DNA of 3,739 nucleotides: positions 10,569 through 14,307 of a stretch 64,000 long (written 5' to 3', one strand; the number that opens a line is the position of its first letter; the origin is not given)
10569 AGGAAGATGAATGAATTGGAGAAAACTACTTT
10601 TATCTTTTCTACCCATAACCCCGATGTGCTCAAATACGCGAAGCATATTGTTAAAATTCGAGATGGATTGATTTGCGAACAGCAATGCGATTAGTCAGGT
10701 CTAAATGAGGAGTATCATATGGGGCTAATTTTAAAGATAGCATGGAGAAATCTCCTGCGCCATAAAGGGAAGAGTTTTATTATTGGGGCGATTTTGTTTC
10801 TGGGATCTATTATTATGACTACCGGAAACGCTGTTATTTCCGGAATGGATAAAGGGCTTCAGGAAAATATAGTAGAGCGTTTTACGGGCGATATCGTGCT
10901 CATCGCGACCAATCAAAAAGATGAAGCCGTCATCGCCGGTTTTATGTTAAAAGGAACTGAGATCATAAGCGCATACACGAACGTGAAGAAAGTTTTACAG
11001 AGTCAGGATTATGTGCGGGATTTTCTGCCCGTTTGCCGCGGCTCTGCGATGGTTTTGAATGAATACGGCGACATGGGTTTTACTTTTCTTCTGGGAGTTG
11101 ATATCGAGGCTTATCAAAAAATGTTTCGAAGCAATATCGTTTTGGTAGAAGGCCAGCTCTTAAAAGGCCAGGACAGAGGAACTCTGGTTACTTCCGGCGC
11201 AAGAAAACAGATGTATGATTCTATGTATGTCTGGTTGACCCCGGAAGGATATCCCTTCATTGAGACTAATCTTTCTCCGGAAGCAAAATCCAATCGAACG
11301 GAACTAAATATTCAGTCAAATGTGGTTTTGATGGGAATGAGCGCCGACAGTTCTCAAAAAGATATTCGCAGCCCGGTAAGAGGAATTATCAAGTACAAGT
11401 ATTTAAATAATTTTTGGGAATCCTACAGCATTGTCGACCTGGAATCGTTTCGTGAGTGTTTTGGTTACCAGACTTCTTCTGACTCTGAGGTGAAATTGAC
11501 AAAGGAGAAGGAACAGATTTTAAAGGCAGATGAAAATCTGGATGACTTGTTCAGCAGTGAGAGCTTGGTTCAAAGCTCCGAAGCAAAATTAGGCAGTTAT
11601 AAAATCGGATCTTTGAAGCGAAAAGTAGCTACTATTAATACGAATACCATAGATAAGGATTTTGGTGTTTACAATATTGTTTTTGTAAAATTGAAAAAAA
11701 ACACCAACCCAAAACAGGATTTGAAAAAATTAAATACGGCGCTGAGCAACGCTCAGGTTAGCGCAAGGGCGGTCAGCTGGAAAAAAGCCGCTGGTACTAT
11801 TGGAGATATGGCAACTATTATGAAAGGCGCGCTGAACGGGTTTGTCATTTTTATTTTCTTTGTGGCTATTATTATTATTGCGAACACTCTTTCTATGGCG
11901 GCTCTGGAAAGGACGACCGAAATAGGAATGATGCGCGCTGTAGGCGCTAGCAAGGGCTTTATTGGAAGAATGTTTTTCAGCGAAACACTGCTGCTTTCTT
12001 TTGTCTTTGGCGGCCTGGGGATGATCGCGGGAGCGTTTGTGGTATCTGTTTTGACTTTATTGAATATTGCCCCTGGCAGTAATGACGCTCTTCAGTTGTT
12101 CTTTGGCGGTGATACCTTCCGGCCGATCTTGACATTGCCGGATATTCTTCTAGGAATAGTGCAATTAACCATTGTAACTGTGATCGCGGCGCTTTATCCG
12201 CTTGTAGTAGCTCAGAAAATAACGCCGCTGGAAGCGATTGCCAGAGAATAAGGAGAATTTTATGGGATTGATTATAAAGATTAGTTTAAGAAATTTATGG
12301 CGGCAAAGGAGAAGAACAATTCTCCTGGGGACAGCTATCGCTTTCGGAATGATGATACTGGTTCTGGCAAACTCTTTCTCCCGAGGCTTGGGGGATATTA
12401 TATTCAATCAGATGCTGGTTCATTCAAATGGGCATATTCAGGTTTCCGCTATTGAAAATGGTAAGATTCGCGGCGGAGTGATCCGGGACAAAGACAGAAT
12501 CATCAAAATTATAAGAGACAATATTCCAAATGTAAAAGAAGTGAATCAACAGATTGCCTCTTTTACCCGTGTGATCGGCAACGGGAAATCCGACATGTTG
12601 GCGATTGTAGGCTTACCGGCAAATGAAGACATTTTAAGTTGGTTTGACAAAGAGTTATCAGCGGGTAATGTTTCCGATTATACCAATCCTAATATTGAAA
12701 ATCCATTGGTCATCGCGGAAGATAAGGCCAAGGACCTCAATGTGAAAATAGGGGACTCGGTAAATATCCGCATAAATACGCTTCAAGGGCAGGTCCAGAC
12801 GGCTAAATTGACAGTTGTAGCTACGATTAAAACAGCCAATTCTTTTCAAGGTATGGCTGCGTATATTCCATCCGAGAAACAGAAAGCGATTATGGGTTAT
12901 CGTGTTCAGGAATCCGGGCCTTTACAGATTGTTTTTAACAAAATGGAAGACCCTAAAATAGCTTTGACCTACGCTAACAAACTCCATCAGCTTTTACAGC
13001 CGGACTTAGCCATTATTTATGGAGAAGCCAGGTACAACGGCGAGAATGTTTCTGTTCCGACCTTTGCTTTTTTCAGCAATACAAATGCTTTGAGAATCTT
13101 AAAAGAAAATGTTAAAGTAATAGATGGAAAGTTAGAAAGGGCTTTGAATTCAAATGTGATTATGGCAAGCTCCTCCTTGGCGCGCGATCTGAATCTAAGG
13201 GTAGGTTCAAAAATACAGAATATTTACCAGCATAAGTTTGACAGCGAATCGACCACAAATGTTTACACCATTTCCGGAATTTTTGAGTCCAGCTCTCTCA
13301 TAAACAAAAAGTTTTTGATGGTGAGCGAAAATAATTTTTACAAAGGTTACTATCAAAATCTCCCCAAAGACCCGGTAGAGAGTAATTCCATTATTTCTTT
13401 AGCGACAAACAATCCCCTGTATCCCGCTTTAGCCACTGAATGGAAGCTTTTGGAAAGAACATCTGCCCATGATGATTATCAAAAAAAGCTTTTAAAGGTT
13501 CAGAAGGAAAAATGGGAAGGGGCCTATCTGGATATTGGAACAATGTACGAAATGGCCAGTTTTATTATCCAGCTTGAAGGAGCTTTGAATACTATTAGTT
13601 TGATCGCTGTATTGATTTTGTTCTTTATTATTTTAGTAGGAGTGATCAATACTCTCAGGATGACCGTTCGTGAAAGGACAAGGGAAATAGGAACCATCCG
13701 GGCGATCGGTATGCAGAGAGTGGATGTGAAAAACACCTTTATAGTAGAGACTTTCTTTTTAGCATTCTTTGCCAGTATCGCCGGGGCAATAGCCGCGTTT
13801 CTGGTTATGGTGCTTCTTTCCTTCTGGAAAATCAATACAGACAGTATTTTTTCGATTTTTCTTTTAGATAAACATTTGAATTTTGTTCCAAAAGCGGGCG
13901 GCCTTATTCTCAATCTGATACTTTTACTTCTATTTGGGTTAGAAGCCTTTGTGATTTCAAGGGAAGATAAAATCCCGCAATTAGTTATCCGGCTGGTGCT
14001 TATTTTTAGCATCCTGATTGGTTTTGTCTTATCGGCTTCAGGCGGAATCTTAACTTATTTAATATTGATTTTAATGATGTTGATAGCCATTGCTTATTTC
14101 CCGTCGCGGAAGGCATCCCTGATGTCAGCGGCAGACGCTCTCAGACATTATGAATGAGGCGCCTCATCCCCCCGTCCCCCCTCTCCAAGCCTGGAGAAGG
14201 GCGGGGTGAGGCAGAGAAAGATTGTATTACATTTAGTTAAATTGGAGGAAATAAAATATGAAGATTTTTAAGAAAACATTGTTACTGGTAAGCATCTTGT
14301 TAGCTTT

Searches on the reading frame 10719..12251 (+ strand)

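Call 67: search_protein_families(library=ncbifam, proteins=[window:10719-12251:+], max_evalue=0.00001)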
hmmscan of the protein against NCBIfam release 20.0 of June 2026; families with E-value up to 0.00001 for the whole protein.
window:10719-12251:+ (510 aa): 7 families
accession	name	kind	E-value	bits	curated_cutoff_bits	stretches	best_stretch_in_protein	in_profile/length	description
TIGR02212.1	lolCE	equivalog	1.7e-13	50.3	362.45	1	333-508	230-409/411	lipoprotein-releasing ABC transporter permease subunit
NF038347.1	FtsX_Gpos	exception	6e-12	45.5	225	1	318-432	121-231/296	permease-like cell division protein FtsX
TIGR00439.2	FtsX_Gneg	equivalog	1.6e-09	37.4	255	1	321-445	119-243/292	permease-like cell division protein FtsX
NF038346.1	FtsX_actino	exception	4.2e-09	36.2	250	1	371-445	182-256/308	permease-like cell division protein FtsX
TIGR02213.1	lolE_release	exception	1.6e-08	33.9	540.35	1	352-506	249-407/411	lipoprotein-releasing ABC transporter permease subunit LolE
NF008357.0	PRK11146.1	exception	1.9e-08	33.6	439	1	341-505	241-409/414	lipoprotein-releasing ABC transporter permease subunit LolE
TIGR03434.1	ADOP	subfamily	2.7e-08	32.4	622.3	1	324-448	220-350/803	ADOP family duplicated permease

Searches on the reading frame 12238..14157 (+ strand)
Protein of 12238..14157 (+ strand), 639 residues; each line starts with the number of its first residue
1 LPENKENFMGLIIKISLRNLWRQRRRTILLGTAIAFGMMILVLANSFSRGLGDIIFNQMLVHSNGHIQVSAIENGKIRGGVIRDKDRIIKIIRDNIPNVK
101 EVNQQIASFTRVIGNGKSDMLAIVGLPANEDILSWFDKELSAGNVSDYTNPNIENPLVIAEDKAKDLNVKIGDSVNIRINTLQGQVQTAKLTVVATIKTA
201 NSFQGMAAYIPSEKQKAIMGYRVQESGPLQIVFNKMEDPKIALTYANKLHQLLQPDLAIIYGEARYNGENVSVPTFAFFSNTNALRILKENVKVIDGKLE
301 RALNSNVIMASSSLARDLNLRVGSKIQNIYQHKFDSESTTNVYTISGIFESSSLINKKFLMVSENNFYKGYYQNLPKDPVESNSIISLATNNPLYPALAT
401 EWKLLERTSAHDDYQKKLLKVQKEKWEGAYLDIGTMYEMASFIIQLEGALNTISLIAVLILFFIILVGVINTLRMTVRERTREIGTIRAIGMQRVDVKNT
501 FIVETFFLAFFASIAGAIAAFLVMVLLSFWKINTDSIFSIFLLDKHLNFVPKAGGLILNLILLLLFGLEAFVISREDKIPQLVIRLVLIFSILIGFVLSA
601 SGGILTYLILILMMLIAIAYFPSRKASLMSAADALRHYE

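Call 67: search_protein_families(library=ncbifam, proteins=[window:12238-14157:+], max_evalue=0.00001)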
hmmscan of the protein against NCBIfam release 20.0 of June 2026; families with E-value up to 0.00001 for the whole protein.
window:12238-14157:+ (639 aa): 7 families
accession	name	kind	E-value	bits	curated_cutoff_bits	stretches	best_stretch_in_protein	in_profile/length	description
TIGR02212.1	lolCE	equivalog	8.4e-15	54.6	362.45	2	32-253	29-243/411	lipoprotein-releasing ABC transporter permease subunit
NF038347.1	FtsX_Gpos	exception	3.7e-09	36.4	225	1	391-524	117-241/296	permease-like cell division protein FtsX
TIGR00439.2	FtsX_Gneg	equivalog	5.9e-07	29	255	1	426-565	146-278/292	permease-like cell division protein FtsX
NF007826.0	PRK10535.1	equivalog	7.5e-07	27.8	966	1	437-536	505-611/648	macrolide ABC transporter ATP-binding protein/permease MacB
TIGR03434.1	ADOP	subfamily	9.5e-07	27.3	622.3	1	455-527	275-754/803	ADOP family duplicated permease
NF008357.0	PRK11146.1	exception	8.5e-06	24.8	439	1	420-529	248-347/414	lipoprotein-releasing ABC transporter permease subunit LolE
TIGR02213.1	lolE_release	exception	9.8e-06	24.7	540.35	0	450-527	265-342/411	lipoprotein-releasing ABC transporter permease subunit LolE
